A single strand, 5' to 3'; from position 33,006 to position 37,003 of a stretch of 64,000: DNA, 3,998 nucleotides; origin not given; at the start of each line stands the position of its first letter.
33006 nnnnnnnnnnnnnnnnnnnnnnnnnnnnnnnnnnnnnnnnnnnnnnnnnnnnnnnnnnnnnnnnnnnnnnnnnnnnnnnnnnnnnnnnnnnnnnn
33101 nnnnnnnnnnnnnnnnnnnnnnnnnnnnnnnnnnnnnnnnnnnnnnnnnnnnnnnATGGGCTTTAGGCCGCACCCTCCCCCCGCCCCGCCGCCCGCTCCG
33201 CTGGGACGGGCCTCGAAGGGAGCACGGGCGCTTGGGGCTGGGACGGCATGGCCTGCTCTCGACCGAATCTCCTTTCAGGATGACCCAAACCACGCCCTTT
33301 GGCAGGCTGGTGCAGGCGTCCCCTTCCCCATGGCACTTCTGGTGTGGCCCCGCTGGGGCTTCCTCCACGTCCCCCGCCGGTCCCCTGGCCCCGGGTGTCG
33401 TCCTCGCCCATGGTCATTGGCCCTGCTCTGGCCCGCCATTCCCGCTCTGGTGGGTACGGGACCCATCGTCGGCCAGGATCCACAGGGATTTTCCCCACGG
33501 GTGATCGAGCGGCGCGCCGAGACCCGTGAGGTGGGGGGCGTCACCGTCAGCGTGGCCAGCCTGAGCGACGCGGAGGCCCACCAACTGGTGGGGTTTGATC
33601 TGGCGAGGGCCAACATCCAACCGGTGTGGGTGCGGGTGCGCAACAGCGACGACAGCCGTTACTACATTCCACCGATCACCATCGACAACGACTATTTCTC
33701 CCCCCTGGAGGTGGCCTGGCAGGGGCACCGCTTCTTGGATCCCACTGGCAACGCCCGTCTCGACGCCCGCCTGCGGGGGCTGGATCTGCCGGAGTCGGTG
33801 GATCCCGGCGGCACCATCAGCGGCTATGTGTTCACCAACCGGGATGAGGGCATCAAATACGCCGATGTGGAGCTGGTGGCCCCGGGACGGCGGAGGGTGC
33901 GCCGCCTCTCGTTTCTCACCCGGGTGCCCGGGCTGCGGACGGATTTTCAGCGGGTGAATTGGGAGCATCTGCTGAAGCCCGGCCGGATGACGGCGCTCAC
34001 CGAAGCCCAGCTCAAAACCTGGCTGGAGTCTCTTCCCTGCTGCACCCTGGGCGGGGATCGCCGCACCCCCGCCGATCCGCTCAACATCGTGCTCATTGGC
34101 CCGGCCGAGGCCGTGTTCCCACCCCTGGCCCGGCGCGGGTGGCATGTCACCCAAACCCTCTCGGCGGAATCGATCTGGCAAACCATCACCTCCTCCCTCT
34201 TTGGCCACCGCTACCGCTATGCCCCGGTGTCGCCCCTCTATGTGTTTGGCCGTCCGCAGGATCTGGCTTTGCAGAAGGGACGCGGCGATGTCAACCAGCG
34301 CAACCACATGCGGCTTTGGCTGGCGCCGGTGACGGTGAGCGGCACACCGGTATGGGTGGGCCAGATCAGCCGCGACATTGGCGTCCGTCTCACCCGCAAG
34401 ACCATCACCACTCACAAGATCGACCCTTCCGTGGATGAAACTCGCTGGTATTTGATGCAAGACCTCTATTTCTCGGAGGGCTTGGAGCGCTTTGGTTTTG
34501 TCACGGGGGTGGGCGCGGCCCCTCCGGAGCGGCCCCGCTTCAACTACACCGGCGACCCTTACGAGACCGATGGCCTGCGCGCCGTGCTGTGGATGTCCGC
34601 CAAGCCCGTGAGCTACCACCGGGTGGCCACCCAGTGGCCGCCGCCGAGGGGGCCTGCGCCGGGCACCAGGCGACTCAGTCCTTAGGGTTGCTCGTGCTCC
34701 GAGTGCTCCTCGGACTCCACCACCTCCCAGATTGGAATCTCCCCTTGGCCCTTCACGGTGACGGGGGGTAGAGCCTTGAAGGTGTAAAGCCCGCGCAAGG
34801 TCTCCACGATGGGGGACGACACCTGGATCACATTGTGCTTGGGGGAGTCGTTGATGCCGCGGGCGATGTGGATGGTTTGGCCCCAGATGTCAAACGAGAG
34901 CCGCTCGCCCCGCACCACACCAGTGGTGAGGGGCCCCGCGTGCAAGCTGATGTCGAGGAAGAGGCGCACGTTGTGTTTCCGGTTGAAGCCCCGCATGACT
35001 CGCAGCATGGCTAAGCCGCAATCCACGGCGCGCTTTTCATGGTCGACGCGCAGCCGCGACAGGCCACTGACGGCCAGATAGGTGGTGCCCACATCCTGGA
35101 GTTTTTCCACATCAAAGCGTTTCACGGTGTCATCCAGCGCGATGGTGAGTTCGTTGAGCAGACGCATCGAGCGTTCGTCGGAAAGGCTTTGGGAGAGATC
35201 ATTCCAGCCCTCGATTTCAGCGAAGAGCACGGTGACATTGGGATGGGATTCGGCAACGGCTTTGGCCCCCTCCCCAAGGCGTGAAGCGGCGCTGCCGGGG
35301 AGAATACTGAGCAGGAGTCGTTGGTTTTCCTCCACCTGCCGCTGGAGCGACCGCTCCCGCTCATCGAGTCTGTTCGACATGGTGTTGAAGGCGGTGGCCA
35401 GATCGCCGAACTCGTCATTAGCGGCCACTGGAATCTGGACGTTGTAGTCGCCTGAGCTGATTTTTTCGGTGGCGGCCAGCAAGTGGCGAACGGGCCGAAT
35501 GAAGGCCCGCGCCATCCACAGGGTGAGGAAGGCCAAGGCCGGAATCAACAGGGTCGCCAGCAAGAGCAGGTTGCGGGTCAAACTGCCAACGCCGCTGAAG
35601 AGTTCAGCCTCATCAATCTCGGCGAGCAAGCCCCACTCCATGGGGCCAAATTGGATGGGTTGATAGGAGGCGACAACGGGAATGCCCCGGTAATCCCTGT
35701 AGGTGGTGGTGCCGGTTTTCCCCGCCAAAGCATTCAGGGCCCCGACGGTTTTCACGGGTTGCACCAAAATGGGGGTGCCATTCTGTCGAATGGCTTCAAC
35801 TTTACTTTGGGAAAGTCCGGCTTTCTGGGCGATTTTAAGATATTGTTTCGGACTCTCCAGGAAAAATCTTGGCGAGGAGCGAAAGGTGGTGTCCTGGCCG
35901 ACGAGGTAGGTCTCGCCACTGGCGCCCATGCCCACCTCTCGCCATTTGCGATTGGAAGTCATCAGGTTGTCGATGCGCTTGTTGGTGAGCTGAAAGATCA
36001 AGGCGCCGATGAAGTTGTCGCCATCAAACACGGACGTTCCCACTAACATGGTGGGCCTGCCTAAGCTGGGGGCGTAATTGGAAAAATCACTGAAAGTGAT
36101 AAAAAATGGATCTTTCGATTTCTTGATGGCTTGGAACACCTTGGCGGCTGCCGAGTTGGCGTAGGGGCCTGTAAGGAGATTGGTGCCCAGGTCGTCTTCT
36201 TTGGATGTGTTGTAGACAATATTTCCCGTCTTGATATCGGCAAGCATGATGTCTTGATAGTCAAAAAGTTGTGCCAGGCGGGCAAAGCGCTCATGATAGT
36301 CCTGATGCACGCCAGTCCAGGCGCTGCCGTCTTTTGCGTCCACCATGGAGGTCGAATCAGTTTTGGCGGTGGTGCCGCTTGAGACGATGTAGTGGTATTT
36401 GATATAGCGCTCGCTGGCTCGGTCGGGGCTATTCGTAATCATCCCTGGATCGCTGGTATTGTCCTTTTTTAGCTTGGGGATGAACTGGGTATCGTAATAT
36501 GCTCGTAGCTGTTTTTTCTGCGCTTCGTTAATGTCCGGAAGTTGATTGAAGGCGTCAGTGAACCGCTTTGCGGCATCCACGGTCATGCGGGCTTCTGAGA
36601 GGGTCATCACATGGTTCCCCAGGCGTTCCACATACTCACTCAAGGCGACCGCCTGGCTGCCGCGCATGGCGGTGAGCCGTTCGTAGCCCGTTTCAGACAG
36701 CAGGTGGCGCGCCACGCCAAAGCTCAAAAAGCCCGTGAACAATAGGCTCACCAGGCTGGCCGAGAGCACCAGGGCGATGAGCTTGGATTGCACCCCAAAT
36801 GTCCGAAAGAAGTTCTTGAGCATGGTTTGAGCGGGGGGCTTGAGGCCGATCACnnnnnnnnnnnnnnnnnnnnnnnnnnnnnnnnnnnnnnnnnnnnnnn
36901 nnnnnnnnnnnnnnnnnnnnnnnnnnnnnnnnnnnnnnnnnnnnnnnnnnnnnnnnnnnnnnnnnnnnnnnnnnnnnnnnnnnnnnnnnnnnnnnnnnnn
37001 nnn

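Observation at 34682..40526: Two pseudo-cyclases flanking an MscS channel: a probably nucleotide-independent sensor-channel system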

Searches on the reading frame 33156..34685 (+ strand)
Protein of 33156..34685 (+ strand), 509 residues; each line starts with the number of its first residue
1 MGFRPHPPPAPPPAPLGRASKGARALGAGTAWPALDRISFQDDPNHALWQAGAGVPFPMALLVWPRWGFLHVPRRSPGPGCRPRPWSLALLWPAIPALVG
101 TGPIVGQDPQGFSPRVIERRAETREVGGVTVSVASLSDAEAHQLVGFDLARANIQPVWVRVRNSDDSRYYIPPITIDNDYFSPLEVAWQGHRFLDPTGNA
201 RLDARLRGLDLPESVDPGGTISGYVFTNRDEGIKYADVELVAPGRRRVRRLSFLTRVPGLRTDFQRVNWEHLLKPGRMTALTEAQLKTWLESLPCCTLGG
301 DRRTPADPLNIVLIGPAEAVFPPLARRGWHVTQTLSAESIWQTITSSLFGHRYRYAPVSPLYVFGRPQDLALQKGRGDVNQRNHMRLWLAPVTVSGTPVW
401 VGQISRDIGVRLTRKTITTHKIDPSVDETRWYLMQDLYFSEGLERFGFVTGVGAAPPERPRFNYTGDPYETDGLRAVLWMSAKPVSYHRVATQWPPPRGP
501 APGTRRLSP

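Call 12: search_protein_families(library=pfam, proteins=[window:33156-34685:+], max_evalue=0.001)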
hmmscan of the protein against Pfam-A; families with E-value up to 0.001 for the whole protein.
window:33156-34685:+ (509 aa): 1 family
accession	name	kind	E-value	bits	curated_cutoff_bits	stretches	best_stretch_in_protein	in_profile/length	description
PF14067.11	LssY_C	-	2.1e-45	155.1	25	1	302-473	12-186/188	LssY C-terminus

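Call 49: search_protein_families(library=ncbifam, proteins=[window:33156-34685:+], max_evalue=1e-10)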
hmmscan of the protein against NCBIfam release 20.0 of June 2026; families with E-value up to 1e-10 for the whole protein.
window:33156-34685:+ (509 aa): 0 families

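Call 96: search_protein_families(library=padloc, proteins=[window:33156-34685:+], max_evalue=0.01)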
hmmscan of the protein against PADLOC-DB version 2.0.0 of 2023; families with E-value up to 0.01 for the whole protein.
window:33156-34685:+ (509 aa): 0 families

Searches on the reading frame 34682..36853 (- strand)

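Call 6: search_protein_families(library=pfam, proteins=[window:34682-36853:-], max_evalue=0.01)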
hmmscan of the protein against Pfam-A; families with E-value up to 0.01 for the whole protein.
window:34682-36853:- (723 aa): 3 families
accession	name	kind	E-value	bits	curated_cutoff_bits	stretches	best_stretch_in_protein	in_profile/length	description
PF00211.25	Guanylate_cyc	-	2.3e-29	102.7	21.9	1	534-709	3-179/183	Adenylate and Guanylate cyclase catalytic domain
PF00672.30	HAMP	-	1e-16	61.4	25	1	446-497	1-52/53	HAMP domain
PF02743.24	dCache_1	-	7.1e-12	45.8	45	1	200-410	69-238/240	Cache domain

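Call 7: search_protein_families(library=ncbifam, proteins=[window:34682-36853:-], max_evalue=0.01)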
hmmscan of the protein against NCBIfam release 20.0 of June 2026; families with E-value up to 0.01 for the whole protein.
window:34682-36853:- (723 aa): 25 families
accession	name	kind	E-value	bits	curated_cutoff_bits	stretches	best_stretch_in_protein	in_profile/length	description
NF012163.2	BaeS_SmeS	equivalog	8.5e-14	51.3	500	1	427-503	164-240/457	sensor histidine kinase efflux regulator BaeS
NF033092.0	HK_WalK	equivalog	1.3e-12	47.2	725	1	429-518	178-264/594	cell wall metabolism sensor histidine kinase WalK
NF038263.1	prot_phos_SiaA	equivalog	2.2e-12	46.3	700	1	428-514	311-397/658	biofilm regulation protein phosphatase SiaA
NF008184.0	PRK10935.1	equivalog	3.6e-11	42.4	553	1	431-512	155-238/565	nitrate/nitrite two-component system sensor histidine kinase NarQ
NF007837.0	PRK10549.1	equivalog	2.3e-10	39.8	603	1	432-531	172-270/466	envelope stress sensor histidine kinase BaeS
NF040691.1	MtrAB_MtrB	equivalog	8.4e-10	38.3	450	1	426-505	187-266/507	MtrAB system histidine kinase MtrB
NF007896.0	PRK10600.1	equivalog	5.4e-09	35.2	578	1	433-510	160-237/598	nitrate/nitrite two-component system sensor histidine kinase NarX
NF041210.1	his_kin_PieS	equivalog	2.8e-08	33.2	850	1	440-511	180-251/474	two component system sensor histidine kinase PieS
TIGR01386.1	cztS_silS_copS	subfamily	4.4e-08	32.5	292.55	1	423-503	160-241/457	heavy metal sensor histidine kinase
NF058645.1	MCPCtpMPsAe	equivalog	1.2e-07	30.9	900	1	422-501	200-281/558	methyl-accepting chemotaxis protein CtpM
NF053592.1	HK_near_YfiR_like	equivalog_domain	3.6e-07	30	194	1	439-496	160-221/223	sensor histidine kinase, YfiR-like protein-associated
NF047496.1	HK_LIC11548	equivalog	7.9e-07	28.2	750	1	429-504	279-352/589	LIC_11548 family sensor histidine kinase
NF045911.1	TCSHisKinNblS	equivalog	1e-06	27.4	1000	1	414-501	167-255/621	two-component system sensor histidine kinase NblS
NF047794.1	HisKinPtgB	equivalog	9.8e-06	24.1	1000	1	428-512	335-421/656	two-component system sensor histidine kinase PgtB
NF007007.0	PRK09470.1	equivalog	4.9e-05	22.4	486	1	429-517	172-252/463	envelope stress sensor histidine kinase CpxA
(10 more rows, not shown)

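Call 96: search_protein_families(library=padloc, proteins=[window:34682-36853:-], max_evalue=0.01)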
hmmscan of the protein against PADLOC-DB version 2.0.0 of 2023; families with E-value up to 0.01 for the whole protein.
window:34682-36853:- (723 aa): 1 family
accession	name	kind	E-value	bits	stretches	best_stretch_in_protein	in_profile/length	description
PDLC00734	PycC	-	0.00039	17.6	1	493-664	136-317/374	Pycsar cyclase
